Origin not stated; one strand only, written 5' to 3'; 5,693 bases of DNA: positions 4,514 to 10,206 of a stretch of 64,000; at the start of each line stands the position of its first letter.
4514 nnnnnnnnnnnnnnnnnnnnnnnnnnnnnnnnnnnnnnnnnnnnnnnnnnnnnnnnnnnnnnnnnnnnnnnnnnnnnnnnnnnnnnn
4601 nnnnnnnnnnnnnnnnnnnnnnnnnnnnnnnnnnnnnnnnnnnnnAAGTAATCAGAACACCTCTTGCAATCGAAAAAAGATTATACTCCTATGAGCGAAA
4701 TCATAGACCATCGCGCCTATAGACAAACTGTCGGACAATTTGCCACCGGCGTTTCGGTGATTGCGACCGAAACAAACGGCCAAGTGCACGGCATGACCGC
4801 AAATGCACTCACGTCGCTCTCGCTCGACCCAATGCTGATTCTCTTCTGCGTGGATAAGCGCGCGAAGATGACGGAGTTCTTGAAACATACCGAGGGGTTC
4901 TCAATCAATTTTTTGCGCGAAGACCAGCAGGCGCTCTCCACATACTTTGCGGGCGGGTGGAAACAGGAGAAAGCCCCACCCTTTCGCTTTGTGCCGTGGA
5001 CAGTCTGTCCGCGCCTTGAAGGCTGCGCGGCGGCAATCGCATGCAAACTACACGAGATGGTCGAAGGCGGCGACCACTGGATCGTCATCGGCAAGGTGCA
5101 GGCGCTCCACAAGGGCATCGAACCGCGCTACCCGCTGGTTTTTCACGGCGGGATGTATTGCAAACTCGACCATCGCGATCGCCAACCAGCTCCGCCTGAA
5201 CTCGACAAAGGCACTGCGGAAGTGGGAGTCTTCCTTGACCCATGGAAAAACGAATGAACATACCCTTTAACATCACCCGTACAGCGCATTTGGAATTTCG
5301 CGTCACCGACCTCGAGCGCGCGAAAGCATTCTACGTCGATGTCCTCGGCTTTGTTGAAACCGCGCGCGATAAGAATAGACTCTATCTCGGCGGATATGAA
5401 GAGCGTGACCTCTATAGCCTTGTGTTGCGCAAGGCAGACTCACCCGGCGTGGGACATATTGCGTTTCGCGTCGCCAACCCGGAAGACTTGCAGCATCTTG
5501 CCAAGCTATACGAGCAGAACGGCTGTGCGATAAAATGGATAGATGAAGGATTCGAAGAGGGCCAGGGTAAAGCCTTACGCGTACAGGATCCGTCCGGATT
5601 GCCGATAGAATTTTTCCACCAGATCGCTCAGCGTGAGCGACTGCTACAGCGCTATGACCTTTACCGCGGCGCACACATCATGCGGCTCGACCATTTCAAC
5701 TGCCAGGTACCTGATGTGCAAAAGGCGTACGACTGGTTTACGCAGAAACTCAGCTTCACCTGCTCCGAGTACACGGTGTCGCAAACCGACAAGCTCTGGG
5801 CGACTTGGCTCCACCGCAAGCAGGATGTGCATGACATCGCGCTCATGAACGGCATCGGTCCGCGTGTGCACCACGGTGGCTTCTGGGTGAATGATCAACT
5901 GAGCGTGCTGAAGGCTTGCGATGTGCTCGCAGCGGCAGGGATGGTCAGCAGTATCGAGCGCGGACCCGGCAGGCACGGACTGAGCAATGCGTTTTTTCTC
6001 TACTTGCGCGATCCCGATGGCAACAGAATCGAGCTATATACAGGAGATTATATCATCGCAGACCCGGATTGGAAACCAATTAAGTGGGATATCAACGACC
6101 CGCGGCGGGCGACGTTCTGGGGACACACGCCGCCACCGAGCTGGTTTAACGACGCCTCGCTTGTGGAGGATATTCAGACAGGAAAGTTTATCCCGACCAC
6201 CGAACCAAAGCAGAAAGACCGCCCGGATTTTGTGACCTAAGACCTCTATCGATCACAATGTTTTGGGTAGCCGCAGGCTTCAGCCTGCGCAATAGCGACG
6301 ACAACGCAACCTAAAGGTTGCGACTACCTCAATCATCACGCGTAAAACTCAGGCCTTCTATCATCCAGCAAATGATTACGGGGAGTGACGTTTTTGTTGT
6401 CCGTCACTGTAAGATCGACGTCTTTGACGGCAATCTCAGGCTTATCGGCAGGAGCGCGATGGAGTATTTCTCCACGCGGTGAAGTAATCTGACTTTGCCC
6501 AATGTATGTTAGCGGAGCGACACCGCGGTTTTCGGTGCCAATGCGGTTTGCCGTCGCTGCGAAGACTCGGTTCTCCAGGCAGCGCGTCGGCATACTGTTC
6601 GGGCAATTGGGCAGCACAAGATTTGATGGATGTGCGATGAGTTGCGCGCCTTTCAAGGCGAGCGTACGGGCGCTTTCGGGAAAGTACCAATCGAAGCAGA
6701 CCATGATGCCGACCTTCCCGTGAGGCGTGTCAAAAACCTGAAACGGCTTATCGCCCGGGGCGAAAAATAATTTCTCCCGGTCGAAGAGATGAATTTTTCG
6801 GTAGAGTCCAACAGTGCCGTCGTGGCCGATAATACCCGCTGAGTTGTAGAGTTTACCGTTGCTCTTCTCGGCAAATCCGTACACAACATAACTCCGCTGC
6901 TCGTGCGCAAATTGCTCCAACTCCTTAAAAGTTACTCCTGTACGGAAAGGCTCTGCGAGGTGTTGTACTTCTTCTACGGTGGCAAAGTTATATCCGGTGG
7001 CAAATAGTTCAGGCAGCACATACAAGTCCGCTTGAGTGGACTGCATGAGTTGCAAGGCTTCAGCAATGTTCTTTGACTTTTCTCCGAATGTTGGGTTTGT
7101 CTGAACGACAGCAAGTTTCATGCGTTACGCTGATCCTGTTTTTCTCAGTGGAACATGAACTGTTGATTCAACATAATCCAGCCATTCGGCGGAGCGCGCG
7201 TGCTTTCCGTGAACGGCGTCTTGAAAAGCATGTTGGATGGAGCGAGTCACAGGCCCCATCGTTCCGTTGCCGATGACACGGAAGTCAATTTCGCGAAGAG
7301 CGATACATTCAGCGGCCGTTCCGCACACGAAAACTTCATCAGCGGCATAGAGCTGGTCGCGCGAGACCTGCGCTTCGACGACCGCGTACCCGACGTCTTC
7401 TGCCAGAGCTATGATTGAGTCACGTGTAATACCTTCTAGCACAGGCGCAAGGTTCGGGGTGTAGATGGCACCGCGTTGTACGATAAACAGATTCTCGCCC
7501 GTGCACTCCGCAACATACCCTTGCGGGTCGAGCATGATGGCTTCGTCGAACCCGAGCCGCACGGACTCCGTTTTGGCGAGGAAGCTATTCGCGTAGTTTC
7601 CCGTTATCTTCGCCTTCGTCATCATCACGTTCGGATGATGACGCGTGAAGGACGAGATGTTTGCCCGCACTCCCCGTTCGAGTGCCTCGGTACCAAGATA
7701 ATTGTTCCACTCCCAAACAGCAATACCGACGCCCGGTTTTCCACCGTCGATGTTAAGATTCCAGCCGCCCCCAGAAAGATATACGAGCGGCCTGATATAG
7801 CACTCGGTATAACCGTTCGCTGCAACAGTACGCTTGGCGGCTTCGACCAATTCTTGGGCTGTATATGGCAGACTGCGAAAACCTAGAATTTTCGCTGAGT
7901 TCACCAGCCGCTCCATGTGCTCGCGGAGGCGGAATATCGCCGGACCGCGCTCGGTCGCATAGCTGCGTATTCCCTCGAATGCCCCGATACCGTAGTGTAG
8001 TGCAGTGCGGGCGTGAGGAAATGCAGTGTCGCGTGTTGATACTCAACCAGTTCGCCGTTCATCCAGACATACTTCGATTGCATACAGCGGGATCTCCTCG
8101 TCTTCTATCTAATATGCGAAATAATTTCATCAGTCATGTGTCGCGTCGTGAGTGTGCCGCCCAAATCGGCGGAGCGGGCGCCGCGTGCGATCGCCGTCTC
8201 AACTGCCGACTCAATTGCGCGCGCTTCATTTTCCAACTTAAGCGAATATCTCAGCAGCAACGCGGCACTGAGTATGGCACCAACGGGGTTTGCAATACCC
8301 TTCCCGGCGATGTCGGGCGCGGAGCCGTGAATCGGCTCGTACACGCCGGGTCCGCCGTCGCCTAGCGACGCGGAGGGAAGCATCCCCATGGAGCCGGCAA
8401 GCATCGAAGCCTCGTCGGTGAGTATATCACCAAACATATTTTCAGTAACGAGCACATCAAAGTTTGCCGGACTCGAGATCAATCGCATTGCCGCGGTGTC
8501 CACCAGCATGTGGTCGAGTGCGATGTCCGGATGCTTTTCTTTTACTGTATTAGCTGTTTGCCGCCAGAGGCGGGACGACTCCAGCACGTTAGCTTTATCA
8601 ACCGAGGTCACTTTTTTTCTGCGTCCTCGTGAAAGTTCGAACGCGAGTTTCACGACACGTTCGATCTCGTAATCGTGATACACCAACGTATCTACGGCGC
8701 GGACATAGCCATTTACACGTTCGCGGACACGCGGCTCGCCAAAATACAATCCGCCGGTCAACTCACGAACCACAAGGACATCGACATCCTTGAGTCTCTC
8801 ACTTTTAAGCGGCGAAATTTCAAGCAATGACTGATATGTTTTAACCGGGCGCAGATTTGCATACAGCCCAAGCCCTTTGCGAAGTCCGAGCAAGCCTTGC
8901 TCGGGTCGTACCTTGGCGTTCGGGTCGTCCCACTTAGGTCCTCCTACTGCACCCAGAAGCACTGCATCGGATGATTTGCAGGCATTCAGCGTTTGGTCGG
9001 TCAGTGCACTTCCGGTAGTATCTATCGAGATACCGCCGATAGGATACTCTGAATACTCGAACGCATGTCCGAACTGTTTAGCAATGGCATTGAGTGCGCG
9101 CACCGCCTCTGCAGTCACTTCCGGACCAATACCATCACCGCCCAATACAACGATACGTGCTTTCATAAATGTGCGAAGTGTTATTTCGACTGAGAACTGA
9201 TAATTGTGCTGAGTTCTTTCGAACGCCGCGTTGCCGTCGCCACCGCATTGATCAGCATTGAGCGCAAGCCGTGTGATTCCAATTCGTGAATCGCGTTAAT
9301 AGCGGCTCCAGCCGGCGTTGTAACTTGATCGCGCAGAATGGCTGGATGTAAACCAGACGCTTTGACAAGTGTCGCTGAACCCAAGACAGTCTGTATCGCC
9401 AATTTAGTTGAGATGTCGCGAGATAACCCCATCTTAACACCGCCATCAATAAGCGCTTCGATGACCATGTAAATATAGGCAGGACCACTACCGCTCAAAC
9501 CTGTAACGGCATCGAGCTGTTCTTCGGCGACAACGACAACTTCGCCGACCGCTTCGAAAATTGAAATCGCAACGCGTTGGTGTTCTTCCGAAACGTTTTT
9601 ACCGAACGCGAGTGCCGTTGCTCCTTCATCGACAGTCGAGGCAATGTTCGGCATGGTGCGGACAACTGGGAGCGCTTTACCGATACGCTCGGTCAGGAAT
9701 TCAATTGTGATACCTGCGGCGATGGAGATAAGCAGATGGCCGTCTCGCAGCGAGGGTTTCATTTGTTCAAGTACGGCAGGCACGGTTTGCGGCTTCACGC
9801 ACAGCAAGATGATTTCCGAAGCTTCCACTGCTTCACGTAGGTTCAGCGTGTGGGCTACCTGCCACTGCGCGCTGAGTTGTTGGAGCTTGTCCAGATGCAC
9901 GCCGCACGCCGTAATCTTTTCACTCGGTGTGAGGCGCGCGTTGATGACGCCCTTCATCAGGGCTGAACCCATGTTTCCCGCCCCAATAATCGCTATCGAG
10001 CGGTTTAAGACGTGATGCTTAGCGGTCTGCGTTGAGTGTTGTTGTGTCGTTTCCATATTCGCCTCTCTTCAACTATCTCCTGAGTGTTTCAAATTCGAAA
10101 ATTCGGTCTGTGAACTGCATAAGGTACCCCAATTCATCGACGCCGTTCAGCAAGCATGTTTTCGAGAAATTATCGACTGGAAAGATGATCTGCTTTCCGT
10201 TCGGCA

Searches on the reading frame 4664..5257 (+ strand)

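Call 9: search_protein_families(library=ncbifam, proteins=[window:4664-5257:+], max_evalue=1e-10)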
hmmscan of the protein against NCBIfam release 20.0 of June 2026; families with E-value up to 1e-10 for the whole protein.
window:4664-5257:+ (197 aa): 7 families
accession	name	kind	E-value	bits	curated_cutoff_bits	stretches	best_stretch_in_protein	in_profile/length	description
NF045919.1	HphnlacHdxRed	equivalog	4.1e-37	127.9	340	1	12-167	3-157/309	p-hydroxyphenylacetate 3-hydroxylase reductase component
NF042921.1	HpaC_Thermus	equivalog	2.7e-35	121.6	200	1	18-168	4-149/150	4-hydroxyphenylacetate 3-monooxygenase reductase subunit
NF045630.1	monooxsub_HsaB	equivalog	2.3e-33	115.6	230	1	11-177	2-168/186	3-hydroxy-9,10-secoandrosta-1,3,5(10)-triene-9,17-dione monooxygenase reductase subunit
NF045733.1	StyMonoxStyB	equivalog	4.9e-31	107.7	200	1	18-167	3-148/150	styrene monooxygenase NADH-dependent flavin reductase subunit StyB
NF052639.1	FlvnRedFerAPor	equivalog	2.3e-30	105.4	260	1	16-170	4-157/158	flavin reductase FerA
TIGR03615.1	RutF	equivalog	3.3e-18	66.2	254.75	1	15-167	2-155/156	NADH-dependent FMN reductase RutF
TIGR02296.1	HpaC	equivalog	3.3e-14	53.2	205.95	1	19-150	1-136/154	4-hydroxyphenylacetate 3-monooxygenase, reductase component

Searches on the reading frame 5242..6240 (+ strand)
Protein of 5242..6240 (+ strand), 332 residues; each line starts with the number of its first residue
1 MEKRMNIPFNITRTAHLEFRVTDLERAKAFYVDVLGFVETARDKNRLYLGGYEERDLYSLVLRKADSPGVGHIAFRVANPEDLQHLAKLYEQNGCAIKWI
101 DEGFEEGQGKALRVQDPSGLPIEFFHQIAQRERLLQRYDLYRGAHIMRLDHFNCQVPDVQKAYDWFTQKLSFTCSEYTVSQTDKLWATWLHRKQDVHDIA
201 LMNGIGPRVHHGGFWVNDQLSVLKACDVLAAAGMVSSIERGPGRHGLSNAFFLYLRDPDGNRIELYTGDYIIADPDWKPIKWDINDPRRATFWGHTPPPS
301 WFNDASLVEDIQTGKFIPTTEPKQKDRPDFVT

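Call 9: search_protein_families(library=ncbifam, proteins=[window:5242-6240:+], max_evalue=1e-10)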
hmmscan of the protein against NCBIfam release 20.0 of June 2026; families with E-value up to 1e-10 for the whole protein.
window:5242-6240:+ (332 aa): 3 families
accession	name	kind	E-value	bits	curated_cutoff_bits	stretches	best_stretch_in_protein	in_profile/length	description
TIGR02295.1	HpaD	equivalog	7.2e-129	429.2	321.4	1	10-306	1-298/298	3,4-dihydroxyphenylacetate 2,3-dioxygenase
TIGR03211.1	catechol_2_3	equivalog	1.6e-74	250.9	320.2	1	11-303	2-300/303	catechol 2,3-dioxygenase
TIGR03213.1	23dbph12diox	equivalog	7.4e-17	61.7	366.45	1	12-295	2-285/287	biphenyl-2,3-diol 1,2-dioxygenase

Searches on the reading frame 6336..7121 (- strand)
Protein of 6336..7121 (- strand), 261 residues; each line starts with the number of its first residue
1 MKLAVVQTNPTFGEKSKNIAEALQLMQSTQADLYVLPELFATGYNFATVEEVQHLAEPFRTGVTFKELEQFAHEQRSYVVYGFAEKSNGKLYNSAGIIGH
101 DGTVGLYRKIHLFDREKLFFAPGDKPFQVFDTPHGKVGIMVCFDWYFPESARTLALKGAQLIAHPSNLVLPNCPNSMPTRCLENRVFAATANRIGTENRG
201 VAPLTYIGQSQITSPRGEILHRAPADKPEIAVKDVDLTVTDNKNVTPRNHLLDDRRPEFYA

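Call 9: search_protein_families(library=ncbifam, proteins=[window:6336-7121:-], max_evalue=1e-10)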
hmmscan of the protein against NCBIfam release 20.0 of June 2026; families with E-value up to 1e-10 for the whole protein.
window:6336-7121:- (261 aa): 8 families
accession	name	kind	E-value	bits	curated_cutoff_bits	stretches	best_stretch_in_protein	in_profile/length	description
NF040852.1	nitrile_Arch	equivalog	5.9e-90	301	500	1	1-261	1-261/262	nitrilase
TIGR03381.1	agmatine_aguB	equivalog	6.3e-42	143.8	410.25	1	2-260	2-276/279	N-carbamoylputrescine amidase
NF010588.0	PRK13981.1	equivalog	8.3e-19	67.4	479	1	1-243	5-252/546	NAD+ synthase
NF033621.1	de_GSH_amidase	exception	4.1e-18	65.7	355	1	15-238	13-238/260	deaminated glutathione amidase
NF009803.0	PRK13287.1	equivalog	3.1e-15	55.8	406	1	2-239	22-261/333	formamidase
NF007757.0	PRK10438.1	equivalog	7e-15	54.9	249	1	6-240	9-235/256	amidohydrolase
TIGR00546.1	lnt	equivalog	2.6e-14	53.2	132.9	0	118-167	300-349/395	apolipoprotein N-acyltransferase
TIGR04048.1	nitrile_sll0784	equivalog_domain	6.9e-11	41.7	502.6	0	2-160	4-177/301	Nit6803 family nitrilase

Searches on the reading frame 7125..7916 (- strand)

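Call 9: search_protein_families(library=ncbifam, proteins=[window:7125-7916:-], max_evalue=1e-10)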
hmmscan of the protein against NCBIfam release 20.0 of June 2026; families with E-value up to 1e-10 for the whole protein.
window:7125-7916:- (263 aa): 16 families
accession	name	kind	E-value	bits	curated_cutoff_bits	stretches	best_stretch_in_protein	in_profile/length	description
NF005146.0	PRK06606.1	equivalog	6.2e-93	311.1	279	1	1-249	58-306/307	branched-chain amino acid transaminase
TIGR01122.1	ilvE_I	equivalog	1.9e-87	293.2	245.55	1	1-249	49-298/298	branched-chain-amino-acid transaminase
NF006185.0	PRK08320.1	subfamily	4.6e-56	190.1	363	1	1-236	50-284/292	branched-chain amino acid aminotransferase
NF005726.0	PRK07544.1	equivalog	1.8e-54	184.8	396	1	2-240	59-293/295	branched-chain amino acid aminotransferase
NF009126.0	PRK12479.1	equivalog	9.6e-40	136.6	518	1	2-236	52-285/299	branched-chain-amino-acid transaminase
NF009896.0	PRK13356.1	equivalog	5.1e-31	107.8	262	1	2-237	56-285/287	branched-chain amino acid aminotransferase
NF009897.0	PRK13357.1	equivalog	2e-29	102.5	307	1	2-249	94-357/358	branched-chain amino acid aminotransferase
TIGR01121.1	D_amino_aminoT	equivalog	1.1e-26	93.7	277.45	1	2-235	48-275/276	D-amino-acid transaminase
TIGR01123.1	ilvE_II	equivalog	3.7e-26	91.9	250.05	1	20-248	74-312/313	branched-chain-amino-acid transaminase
NF005209.0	PRK06680.1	subfamily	2.4e-25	89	320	1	1-235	50-281/286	D-amino-acid transaminase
NF005800.0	PRK07650.1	equivalog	2.6e-22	79.4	308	1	2-239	49-280/290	aminodeoxychorismate lyase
NF004761.0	PRK06092.1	equivalog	8.5e-19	67.8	260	1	110-213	146-250/268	aminodeoxychorismate lyase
NF009066.0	PRK12400.1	equivalog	3.9e-18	65.9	538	1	106-235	153-282/290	D-amino-acid transaminase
TIGR03461.1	pabC_Proteo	equivalog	2e-17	63.3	176.85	1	79-211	115-246/262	aminodeoxychorismate lyase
NF005888.0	PRK07849.1-3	equivalog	8.2e-14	51.2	273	1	79-214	141-273/298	aminodeoxychorismate lyase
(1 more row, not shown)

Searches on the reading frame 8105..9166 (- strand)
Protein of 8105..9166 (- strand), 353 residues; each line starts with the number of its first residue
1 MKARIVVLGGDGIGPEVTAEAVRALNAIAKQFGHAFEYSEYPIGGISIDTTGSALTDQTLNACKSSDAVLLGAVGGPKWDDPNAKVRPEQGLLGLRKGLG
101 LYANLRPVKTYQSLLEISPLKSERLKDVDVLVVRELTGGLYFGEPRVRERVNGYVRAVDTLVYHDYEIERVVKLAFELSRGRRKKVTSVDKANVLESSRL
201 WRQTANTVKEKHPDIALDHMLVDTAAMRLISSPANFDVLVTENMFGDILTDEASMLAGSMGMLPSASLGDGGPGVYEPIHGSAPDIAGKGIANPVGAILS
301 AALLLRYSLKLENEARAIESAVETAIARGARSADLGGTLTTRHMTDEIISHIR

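Call 9: search_protein_families(library=ncbifam, proteins=[window:8105-9166:-], max_evalue=1e-10)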
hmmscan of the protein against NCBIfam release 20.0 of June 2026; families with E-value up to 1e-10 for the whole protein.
window:8105-9166:- (353 aa): 16 families
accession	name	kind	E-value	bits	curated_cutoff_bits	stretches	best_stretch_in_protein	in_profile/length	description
TIGR00169.1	leuB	equivalog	2.3e-150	500.5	353.2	1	4-351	1-348/349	3-isopropylmalate dehydrogenase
TIGR02088.1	LEU3_arch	subfamily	4.4e-92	308.8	409.8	1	5-349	1-324/324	isopropylmalate/isohomocitrate dehydrogenases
NF002898.0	PRK03437.1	equivalog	2.2e-86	290.2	393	1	3-352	5-345/347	3-isopropylmalate dehydrogenase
NF040619.1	AksF_Meth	equivalog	3.3e-83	279.6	500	1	3-348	2-343/343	homoisocitrate dehydrogenase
NF040626.1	AksF2_Meth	equivalog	4.5e-79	266.1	540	1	4-352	3-330/333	homoisocitrate dehydrogenase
TIGR02089.1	TTC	equivalog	3.8e-73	246.4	470.4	1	4-351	5-351/352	tartrate dehydrogenase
NF006048.0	PRK08194.1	equivalog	5.1e-69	233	501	1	3-353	4-350/352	tartrate dehydrogenase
NF040855.1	iso_homocit_dh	equivalog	6.1e-68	229.6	680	1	4-352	3-319/345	isocitrate--homoisocitrate dehydrogenase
NF006529.0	PRK08997.1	equivalog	2e-67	227.5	510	1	1-352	2-335/335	isocitrate dehydrogenase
TIGR00175.1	mito_nad_idh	equivalog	1.8e-56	191.8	432.4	1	4-352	5-334/334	isocitrate dehydrogenase (NAD(+))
NF006673.0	PRK09222.1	equivalog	3.3e-56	191.2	509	1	2-338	4-321/482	NADP-dependent isocitrate dehydrogenase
TIGR02924.1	ICDH_alpha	equivalog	3.3e-48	164.9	561.35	1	5-335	3-314/473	isocitrate dehydrogenase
NF005036.0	PRK06451.1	equivalog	2.2e-33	115.6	484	1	213-351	266-407/412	NADP-dependent isocitrate dehydrogenase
TIGR00183.1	prok_nadp_idh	equivalog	2e-28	99.4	567.3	1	194-336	257-394/417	isocitrate dehydrogenase (NADP(+))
NF005425.0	PRK07006.1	equivalog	2.7e-24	85.7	490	1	201-330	263-388/416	NADP-dependent isocitrate dehydrogenase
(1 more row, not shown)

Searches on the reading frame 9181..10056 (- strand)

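Call 8: search_protein_families(library=ncbifam, proteins=[window:9181-10056:-], max_evalue=1e-10)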
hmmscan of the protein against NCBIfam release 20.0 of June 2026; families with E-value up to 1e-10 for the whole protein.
window:9181-10056:- (291 aa): 6 families
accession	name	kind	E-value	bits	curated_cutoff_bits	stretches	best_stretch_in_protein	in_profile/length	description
TIGR00112.1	proC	equivalog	1.3e-83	280.6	196.75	1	21-282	1-263/263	pyrroline-5-carboxylate reductase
NF005813.0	PRK07679.1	exception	6.1e-70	235.8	404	1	19-289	4-275/279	pyrroline-5-carboxylate reductase ProI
NF008839.0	PRK11880.2-4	equivalog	7.9e-50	169.6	288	1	20-281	3-251/252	pyrroline-5-carboxylate reductase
NF005814.0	PRK07680.1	equivalog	1.2e-35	123.1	278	1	21-268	3-249/275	late competence protein ComER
NF005384.0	PRK06928.1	exception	2.2e-25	89.7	301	1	20-255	3-240/277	pyrroline-5-carboxylate reductase ProG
NF005063.0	PRK06476.1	equivalog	2.5e-15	56.8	254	1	20-278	2-252/258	pyrroline-5-carboxylate reductase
